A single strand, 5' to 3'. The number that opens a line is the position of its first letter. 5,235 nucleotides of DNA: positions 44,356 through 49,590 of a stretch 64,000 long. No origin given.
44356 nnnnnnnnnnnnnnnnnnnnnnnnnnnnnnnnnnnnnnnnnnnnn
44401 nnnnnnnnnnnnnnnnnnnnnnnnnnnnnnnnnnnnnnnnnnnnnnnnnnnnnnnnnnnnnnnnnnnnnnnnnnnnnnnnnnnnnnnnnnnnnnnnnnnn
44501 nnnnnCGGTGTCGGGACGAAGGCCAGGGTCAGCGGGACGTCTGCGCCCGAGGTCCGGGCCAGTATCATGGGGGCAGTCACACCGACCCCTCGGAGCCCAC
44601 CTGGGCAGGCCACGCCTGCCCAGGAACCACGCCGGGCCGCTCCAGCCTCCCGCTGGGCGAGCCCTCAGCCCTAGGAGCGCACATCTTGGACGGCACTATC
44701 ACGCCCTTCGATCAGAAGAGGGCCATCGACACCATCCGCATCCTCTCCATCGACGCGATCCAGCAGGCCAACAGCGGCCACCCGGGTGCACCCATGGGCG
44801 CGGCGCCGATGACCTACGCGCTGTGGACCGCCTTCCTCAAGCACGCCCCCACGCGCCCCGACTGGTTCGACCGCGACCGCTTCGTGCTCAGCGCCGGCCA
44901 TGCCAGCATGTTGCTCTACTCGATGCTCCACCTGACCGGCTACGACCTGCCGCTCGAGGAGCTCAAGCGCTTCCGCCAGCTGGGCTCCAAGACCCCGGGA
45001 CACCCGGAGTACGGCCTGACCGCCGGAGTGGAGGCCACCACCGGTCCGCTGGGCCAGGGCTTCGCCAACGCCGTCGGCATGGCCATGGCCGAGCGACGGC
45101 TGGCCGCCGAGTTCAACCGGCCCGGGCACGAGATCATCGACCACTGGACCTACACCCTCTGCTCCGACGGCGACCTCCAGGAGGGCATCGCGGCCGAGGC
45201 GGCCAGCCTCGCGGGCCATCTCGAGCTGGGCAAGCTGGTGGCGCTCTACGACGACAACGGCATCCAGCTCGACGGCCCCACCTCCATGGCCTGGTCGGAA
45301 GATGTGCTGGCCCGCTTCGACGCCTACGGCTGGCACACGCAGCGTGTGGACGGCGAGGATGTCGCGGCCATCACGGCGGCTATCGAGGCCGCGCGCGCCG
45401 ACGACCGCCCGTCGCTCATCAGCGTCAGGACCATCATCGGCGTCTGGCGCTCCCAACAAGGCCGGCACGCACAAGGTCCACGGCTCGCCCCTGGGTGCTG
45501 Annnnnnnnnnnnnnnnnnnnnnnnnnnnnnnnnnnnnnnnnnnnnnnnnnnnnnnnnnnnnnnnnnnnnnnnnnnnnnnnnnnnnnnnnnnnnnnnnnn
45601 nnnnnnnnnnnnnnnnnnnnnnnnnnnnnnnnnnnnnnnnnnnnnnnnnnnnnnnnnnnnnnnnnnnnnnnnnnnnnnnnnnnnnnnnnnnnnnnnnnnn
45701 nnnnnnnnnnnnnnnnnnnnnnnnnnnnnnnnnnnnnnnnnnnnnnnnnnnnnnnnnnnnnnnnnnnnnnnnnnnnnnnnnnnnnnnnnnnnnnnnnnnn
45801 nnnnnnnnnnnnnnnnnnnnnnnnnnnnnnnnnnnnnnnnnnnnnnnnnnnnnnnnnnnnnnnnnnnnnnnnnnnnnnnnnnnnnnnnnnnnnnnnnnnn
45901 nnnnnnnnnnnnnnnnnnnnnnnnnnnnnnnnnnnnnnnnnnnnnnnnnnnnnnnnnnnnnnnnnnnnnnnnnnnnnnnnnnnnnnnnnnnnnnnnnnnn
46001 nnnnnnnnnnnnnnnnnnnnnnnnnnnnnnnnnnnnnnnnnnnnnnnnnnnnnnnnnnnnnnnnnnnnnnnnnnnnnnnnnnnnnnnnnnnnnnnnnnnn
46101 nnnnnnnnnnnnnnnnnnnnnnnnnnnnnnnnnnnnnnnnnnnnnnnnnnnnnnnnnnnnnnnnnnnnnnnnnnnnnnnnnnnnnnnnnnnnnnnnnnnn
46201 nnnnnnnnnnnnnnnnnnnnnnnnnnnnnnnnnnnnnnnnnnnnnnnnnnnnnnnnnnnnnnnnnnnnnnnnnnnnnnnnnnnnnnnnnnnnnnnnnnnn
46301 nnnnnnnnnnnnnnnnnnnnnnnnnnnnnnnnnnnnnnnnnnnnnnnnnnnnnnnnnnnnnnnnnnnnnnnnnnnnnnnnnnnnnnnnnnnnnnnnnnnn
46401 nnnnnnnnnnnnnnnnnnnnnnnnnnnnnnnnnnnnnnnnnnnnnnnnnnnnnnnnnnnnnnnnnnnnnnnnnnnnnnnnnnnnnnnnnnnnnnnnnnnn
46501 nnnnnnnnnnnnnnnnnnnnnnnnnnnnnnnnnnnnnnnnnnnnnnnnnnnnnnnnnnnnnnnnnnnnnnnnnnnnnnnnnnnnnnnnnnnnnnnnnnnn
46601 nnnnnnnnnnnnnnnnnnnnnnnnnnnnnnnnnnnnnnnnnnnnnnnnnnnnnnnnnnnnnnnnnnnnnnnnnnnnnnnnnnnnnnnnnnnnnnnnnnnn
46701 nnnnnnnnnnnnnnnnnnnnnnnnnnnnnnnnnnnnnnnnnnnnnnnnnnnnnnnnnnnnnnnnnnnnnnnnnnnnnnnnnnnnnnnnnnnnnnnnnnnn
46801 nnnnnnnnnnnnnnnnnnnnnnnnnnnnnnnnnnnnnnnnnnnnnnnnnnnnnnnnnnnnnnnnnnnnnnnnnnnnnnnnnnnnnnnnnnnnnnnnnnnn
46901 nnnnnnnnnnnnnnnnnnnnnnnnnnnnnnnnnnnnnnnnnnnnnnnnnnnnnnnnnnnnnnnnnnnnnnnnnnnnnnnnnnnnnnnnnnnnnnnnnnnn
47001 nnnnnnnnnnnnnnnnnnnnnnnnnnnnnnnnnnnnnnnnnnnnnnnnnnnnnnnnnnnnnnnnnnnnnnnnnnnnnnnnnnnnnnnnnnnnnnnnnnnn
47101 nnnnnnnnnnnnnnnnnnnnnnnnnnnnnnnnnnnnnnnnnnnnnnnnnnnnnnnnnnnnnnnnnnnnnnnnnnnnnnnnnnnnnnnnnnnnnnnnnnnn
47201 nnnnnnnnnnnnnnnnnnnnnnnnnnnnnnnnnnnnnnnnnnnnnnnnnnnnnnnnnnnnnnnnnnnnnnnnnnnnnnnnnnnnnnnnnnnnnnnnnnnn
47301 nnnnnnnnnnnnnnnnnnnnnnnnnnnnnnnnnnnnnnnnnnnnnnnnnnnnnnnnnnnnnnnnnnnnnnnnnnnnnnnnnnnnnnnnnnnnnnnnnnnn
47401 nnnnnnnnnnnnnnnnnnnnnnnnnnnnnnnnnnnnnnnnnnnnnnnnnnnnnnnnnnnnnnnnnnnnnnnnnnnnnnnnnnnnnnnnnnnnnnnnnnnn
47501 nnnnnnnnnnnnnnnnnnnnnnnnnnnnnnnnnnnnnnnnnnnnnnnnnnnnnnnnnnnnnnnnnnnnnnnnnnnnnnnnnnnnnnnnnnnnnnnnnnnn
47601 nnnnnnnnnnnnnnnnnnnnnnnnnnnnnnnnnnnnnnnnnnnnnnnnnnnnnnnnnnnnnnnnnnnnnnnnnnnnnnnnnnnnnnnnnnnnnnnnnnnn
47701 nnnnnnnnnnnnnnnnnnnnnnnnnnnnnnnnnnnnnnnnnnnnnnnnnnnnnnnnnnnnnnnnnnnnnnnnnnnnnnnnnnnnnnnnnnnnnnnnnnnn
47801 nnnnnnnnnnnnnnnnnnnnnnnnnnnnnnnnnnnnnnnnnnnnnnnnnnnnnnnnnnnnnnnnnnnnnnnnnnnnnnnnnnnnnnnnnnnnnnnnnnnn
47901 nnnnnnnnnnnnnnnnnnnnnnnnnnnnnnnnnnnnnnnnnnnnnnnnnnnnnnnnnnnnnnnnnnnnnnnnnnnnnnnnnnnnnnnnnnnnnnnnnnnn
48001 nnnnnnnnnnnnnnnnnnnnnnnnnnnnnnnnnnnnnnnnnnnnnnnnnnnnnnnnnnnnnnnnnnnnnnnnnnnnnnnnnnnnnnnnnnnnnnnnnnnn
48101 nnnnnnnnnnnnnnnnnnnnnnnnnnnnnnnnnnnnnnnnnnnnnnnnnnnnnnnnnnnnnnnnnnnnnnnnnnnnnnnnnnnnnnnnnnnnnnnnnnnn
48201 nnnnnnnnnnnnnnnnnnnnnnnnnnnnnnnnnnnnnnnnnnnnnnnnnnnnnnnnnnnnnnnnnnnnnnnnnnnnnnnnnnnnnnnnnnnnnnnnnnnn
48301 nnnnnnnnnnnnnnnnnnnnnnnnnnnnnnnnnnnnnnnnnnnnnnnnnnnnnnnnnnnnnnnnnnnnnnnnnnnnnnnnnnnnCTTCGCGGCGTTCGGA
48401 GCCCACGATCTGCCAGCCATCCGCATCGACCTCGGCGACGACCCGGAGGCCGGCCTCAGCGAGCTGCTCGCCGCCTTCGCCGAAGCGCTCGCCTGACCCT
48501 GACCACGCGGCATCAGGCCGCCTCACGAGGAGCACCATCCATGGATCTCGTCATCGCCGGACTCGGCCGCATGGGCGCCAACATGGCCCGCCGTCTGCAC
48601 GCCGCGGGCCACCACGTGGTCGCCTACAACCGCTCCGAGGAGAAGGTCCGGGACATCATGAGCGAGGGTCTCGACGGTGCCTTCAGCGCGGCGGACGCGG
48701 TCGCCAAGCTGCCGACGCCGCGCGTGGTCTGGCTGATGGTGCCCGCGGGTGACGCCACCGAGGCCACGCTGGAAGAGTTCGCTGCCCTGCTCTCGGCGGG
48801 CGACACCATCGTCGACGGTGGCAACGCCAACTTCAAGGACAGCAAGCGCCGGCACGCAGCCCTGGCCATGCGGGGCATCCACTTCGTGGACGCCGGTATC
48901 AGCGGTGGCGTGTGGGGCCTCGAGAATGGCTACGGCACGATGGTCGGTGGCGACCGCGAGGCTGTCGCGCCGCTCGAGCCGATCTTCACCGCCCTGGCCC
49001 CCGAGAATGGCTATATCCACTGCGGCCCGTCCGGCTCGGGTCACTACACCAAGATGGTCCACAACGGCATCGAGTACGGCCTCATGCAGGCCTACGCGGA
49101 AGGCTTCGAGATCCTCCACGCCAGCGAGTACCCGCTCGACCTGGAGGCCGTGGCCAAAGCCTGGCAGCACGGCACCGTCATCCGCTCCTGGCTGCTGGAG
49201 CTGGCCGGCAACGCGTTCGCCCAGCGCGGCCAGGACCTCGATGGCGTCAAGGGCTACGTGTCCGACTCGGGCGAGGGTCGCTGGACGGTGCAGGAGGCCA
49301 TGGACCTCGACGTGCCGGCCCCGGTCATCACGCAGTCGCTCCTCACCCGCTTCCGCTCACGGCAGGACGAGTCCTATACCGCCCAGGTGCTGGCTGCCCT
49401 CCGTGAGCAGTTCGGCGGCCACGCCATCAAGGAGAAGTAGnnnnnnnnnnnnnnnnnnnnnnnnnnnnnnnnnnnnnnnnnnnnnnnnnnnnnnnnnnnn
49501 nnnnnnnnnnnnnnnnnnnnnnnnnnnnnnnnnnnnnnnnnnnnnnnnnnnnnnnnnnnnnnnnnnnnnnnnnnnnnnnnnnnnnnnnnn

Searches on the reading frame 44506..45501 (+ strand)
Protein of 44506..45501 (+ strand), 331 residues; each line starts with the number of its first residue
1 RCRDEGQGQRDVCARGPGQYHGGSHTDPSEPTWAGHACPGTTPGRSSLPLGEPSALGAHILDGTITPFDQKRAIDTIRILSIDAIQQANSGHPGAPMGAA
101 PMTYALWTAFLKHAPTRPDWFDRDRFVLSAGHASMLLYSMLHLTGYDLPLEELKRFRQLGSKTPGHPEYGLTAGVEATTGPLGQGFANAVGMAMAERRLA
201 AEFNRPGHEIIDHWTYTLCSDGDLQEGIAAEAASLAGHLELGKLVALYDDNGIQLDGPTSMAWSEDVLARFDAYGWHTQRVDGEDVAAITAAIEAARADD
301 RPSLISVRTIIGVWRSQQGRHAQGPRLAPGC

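Call 15: search_protein_families(library=pfam, proteins=[window:44506-45501:+], max_evalue=0.001)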
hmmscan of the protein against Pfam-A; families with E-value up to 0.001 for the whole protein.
window:44506-45501:+ (331 aa): 2 families
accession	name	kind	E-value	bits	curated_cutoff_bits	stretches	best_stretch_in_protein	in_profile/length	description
PF00456.26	Transketolase_N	-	7.2e-121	403.7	22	1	70-321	2-256/334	Transketolase, thiamine diphosphate binding domain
PF00676.26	E1_dh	-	0.00017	21.1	22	1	177-305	98-220/300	Dehydrogenase E1 component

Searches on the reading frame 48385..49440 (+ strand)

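Call 15: search_protein_families(library=pfam, proteins=[window:48385-49440:+], max_evalue=0.001)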
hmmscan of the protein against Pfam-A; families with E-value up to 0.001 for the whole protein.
window:48385-49440:+ (351 aa): 6 families
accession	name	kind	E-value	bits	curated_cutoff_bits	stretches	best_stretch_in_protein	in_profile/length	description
PF03446.21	NAD_binding_2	-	4.5e-43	147.5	21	1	57-206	4-154/161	NAD binding domain of 6-phosphogluconate dehydrogenase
PF00393.24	6PGD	-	2e-23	83.6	27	1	219-331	1-119/290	6-phosphogluconate dehydrogenase, C-terminal domain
PF02826.25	2-Hacid_dh_C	-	1.5e-07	31.4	25.1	1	40-130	24-110/178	D-isomer specific 2-hydroxyacid dehydrogenase, NAD binding domain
PF03807.23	F420_oxidored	-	4e-07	31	21.6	1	57-144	5-90/94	NADP oxidoreductase coenzyme F420-dependent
PF02254.24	TrkA_N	-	0.0001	23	23.8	1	56-97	2-43/116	TrkA-N domain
PF02558.23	ApbA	-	0.00021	21.4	22.2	1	56-105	2-50/150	Ketopantoate reductase PanE/ApbA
